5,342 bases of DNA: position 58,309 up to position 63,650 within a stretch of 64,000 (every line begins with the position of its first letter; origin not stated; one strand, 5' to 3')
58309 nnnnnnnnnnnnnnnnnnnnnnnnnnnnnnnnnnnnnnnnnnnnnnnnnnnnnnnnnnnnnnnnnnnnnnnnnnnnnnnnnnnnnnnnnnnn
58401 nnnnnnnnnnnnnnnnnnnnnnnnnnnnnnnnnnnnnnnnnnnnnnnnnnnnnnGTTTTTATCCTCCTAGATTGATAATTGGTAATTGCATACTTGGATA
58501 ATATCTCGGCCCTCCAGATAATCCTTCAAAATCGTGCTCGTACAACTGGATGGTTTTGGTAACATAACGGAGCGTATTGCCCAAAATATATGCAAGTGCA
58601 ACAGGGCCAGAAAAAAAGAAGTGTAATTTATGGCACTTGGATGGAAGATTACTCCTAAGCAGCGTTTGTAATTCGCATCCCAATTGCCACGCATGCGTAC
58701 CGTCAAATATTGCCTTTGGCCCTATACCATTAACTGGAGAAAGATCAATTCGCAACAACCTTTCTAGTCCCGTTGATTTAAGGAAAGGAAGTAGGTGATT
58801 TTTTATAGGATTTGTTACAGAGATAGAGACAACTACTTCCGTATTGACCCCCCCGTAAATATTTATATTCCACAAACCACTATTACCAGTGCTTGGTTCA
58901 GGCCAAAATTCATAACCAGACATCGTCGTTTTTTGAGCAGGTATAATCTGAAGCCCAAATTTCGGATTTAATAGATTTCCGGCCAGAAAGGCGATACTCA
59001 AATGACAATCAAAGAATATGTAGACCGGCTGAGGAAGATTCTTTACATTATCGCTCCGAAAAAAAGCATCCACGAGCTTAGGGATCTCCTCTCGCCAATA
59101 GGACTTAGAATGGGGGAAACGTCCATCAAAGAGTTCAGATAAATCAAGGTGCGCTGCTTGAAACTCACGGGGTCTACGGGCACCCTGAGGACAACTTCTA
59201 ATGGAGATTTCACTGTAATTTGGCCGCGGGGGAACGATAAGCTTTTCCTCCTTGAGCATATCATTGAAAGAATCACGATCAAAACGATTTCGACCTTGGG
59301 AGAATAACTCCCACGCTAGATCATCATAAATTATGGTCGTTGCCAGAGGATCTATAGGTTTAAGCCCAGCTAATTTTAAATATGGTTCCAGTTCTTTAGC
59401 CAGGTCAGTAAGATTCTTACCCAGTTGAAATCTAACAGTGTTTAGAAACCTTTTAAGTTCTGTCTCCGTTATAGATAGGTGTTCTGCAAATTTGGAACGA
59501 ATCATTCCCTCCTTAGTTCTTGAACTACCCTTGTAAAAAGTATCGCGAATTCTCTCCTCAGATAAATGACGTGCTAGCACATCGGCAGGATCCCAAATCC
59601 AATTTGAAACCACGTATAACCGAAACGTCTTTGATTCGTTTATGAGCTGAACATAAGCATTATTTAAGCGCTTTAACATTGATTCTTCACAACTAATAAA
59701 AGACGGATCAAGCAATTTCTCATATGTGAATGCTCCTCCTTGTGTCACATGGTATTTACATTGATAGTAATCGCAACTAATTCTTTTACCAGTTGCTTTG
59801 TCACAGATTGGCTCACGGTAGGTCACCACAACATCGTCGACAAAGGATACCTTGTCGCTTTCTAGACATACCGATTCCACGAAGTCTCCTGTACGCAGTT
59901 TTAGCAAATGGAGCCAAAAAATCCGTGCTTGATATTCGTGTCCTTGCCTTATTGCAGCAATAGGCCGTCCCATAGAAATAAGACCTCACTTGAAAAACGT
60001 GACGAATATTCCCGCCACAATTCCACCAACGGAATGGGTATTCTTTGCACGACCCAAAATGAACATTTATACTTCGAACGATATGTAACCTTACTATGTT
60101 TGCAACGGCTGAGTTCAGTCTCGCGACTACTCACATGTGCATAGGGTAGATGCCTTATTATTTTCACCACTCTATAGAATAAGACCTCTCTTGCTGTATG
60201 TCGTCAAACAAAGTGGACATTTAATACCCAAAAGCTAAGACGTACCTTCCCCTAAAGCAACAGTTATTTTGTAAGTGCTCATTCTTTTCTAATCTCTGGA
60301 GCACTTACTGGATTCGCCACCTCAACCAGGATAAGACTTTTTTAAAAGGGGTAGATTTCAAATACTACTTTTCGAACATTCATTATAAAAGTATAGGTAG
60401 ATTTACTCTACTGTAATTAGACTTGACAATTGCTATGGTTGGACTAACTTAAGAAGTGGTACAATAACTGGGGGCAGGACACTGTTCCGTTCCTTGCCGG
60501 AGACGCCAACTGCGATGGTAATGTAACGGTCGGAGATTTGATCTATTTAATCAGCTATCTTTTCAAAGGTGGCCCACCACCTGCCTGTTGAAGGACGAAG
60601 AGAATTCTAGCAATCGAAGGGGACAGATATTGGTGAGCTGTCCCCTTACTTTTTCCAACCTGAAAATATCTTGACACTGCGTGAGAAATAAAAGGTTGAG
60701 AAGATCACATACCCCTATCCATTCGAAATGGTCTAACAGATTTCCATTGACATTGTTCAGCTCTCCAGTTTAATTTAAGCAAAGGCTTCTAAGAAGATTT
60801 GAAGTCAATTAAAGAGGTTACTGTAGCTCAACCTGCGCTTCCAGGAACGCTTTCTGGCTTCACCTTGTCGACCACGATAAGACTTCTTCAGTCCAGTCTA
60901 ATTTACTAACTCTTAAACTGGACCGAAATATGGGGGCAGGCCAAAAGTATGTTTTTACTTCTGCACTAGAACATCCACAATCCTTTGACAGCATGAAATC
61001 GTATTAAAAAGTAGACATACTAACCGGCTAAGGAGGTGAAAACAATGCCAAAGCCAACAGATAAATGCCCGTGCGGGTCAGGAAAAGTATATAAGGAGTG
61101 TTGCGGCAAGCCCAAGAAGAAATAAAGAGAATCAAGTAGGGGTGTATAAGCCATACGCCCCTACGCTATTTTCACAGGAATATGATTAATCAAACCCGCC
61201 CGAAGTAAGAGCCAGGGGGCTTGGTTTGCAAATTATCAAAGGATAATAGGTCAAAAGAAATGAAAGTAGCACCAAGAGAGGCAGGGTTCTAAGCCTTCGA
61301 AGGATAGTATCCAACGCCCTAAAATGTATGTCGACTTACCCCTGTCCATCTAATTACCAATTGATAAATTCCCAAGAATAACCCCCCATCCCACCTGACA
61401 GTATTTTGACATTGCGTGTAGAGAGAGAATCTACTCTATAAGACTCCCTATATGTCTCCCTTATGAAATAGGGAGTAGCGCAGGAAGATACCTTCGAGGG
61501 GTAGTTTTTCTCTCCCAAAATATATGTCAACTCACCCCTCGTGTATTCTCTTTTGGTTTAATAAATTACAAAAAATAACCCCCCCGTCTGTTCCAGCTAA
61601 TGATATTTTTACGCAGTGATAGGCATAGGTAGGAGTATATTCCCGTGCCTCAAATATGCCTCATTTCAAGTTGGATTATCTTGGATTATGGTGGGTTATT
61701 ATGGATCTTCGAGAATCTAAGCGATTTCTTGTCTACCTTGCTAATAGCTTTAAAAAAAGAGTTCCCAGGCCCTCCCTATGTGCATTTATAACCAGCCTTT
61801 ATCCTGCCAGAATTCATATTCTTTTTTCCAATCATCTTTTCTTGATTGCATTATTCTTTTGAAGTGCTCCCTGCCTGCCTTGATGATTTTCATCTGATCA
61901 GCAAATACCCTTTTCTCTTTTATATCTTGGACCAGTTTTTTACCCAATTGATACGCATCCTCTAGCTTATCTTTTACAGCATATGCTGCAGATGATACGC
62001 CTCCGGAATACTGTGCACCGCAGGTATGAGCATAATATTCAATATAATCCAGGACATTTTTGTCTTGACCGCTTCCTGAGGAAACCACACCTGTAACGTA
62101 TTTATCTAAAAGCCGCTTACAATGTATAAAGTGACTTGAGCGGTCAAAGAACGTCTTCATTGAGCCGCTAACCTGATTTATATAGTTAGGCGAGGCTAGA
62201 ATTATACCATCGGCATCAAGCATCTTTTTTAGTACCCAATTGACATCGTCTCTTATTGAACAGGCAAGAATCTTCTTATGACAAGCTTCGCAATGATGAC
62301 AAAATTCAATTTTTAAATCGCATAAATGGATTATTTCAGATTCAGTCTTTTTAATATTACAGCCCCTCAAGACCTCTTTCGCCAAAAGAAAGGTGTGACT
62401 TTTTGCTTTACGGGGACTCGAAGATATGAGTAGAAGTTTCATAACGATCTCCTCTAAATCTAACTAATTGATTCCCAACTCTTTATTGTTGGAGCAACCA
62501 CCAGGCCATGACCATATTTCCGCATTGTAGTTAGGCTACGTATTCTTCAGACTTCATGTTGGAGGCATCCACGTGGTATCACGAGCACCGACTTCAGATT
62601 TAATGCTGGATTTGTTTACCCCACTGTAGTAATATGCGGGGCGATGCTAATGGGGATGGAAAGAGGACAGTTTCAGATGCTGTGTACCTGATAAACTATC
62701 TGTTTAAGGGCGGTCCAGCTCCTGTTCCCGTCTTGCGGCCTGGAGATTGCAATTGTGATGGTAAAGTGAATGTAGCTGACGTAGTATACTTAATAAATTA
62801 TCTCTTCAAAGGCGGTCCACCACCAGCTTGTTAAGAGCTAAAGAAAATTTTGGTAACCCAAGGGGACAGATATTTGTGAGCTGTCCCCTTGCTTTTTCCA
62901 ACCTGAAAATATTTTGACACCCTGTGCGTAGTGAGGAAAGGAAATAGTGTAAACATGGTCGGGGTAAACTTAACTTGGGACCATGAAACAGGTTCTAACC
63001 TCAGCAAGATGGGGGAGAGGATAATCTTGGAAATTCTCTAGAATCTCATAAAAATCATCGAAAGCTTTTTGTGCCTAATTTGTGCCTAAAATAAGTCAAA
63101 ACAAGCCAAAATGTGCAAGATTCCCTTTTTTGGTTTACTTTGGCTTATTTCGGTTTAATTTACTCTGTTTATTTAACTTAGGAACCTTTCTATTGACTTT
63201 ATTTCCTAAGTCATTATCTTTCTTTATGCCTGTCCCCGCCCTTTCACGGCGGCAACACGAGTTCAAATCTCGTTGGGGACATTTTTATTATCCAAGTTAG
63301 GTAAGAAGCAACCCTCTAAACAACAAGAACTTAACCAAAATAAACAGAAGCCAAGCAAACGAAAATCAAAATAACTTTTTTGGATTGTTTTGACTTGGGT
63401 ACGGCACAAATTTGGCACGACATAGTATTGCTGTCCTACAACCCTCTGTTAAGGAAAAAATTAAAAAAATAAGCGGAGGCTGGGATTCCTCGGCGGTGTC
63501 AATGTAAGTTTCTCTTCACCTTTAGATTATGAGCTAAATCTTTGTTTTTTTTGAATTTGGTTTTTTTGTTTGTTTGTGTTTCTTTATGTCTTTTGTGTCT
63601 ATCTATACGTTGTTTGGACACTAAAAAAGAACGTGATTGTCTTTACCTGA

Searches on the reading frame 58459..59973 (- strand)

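Call 13: search_protein_families(library=pfam, proteins=[window:58459-59973:-], max_evalue=0.01)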
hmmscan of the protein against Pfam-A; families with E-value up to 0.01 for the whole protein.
window:58459-59973:- (504 aa): 1 family
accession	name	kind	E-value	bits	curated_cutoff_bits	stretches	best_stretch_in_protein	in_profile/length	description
PF18145.6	SAVED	-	1.5e-17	64.4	26.2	1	311-497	15-190/190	SMODS-associated and fused to various effectors sensor domain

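Call 14: search_protein_families(library=padloc, proteins=[window:58459-59973:-], max_evalue=0.001)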
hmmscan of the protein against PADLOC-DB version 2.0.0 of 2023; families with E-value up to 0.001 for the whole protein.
window:58459-59973:- (504 aa): 11 families
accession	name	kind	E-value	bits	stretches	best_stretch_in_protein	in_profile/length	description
PDLC00752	Effector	-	1.8e-112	374.8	1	1-498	1-507/508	Endonuclease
PDLC02004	SAVED3--SAVED_PDDEXK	-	4.7e-110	367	1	1-496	1-489/490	-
PDLC00737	Effector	-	4.8e-99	330.6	1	1-498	1-506/506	Endonuclease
PDLC02005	SAVED3--SAVED_PDDEXK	-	4.6e-32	109.1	1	8-480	13-469/483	-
PDLC00741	Effector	-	1.1e-30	104.6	2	7-205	12-207/489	Endonuclease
PDLC00735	Effector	-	9.5e-28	95.3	1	227-496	186-459/462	Endonuclease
PDLC02007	SAVED3--SAVED_PDDEXK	-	1.2e-21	75.1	1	1-480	1-470/485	-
PDLC02012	SAVED5--SAVED_TIR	-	7.7e-12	43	1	256-497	171-390/404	-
PDLC00744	Effector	-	3.6e-07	27.5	1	377-481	379-483/495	Endonuclease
PDLC02011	SAVED4--SAVED_TM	-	4.4e-05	21.2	1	430-497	210-270/278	-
PDLC02010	SAVED4--SAVED_LON_TM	-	0.00053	17.1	1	432-479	391-437/455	-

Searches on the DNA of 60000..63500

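Call 60: search_rna_families(source=window, start=60000, end=63500, threshold=evalue, max_evalue=1)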
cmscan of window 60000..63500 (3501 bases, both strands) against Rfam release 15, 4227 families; matches with E-value up to 1: 3.
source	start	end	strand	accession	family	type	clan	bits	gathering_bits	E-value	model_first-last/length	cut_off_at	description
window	63210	63281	+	RF00005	tRNA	Gene; tRNA;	CL00001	27.7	29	0.0076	1-71/71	no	tRNA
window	62794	62922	+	RF04192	carA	Cis-reg;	-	21.1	100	0.63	1-202/202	no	carA ncRNA motif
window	62789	62869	+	RF01985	ZEB2_AS1_2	Gene; lncRNA;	-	17.5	70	0.7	1-61/61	no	ZEB2 antisense RNA 1 conserved region 2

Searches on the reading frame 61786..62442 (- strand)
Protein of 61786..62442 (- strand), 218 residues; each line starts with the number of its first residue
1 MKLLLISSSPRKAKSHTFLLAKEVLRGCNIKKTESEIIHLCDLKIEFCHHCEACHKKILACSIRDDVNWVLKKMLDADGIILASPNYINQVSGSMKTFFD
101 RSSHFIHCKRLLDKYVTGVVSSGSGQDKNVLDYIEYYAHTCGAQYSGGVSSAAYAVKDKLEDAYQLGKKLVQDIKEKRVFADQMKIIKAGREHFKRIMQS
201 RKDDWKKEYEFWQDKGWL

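Call 13: search_protein_families(library=pfam, proteins=[window:61786-62442:-], max_evalue=0.01)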
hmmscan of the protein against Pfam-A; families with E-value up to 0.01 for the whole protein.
window:61786-62442:- (218 aa): 2 families
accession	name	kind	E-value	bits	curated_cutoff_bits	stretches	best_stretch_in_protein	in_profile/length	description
PF03358.20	FMN_red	-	3.3e-22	79.1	24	1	1-145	1-139/152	NADPH-dependent FMN reductase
PF02525.22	Flavodoxin_2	-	5e-10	39.9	27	1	1-159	1-183/198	Flavodoxin-like fold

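Call 14: search_protein_families(library=padloc, proteins=[window:61786-62442:-], max_evalue=0.001)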
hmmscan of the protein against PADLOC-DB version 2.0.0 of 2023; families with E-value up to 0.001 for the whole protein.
window:61786-62442:- (218 aa): 0 families

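Call 16: find_encoding_contigs(protein=window:61786-62442:-, flank=10000, max_places=10)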
Protein window:61786-62442:- (218 aa): no gene with exactly this product is on record in the collection.

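Call 57: find_homologous_proteins(query=window:61786-62442:-, max_evalue=1e-30)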
Query window:61786-62442:- (218 aa): 786 proteins with E <= 1e-30 among 1190 candidates; the best 120 are listed.
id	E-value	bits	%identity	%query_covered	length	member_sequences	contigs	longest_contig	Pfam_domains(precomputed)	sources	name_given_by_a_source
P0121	8.1e-144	495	100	100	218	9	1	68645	PF02525.23,PF03358.21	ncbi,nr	ncbi:MAG: flavodoxin family protein [candidate division Zixibacteria bacterium]|nr:flavodoxin family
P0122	1.8e-125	435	86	100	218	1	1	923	PF02525.23,PF03358.21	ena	-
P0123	2.0e-105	369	73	100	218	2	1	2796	PF02525.23,PF03358.21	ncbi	-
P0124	2.2e-105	369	73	100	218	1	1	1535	PF02525.23,PF03358.21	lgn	-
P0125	3.6e-105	369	73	100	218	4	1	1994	PF02525.23,PF03358.21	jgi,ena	-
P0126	4.0e-105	368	71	99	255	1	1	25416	PF02525.23,PF03358.21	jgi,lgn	jgi:multimeric flavodoxin WrbA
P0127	9.6e-105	367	73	100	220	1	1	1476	PF02525.23,PF03358.21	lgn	-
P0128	1.7e-104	366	71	100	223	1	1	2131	PF02525.23,PF03358.21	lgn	-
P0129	2.9e-104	366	74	100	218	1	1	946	PF02525.23,PF03358.21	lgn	-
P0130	3.4e-104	365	72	100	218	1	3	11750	PF02525.23,PF03358.21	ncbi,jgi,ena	-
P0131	3.6e-104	365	72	100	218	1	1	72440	PF02525.23,PF03358.21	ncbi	ncbi:MAG: flavodoxin family protein [Candidatus Omnitrophota bacterium]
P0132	2.8e-103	362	72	100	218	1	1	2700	PF02525.23,PF03358.21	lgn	-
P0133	5.7e-103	361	72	100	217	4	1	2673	PF02525.23,PF03358.21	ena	-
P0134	1.5e-102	360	70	100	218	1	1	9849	PF02525.23,PF03358.21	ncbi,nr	ncbi:MAG: flavodoxin family protein [Candidatus Omnitrophota bacterium]|nr:flavodoxin family protein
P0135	1.8e-102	360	69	100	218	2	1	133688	PF02525.23,PF03358.21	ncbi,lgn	-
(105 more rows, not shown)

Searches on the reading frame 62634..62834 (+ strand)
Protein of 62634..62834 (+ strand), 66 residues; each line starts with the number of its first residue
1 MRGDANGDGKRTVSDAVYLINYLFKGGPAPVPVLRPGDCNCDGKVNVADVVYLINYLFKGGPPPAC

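Call 13: search_protein_families(library=pfam, proteins=[window:62634-62834:+], max_evalue=0.01)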
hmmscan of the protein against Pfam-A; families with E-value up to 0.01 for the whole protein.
window:62634-62834:+ (66 aa): 1 family
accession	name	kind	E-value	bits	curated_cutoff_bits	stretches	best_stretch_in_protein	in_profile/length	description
PF00404.24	Dockerin_1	-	1.1e-10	42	22.9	2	36-58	1-23/57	Dockerin type I domain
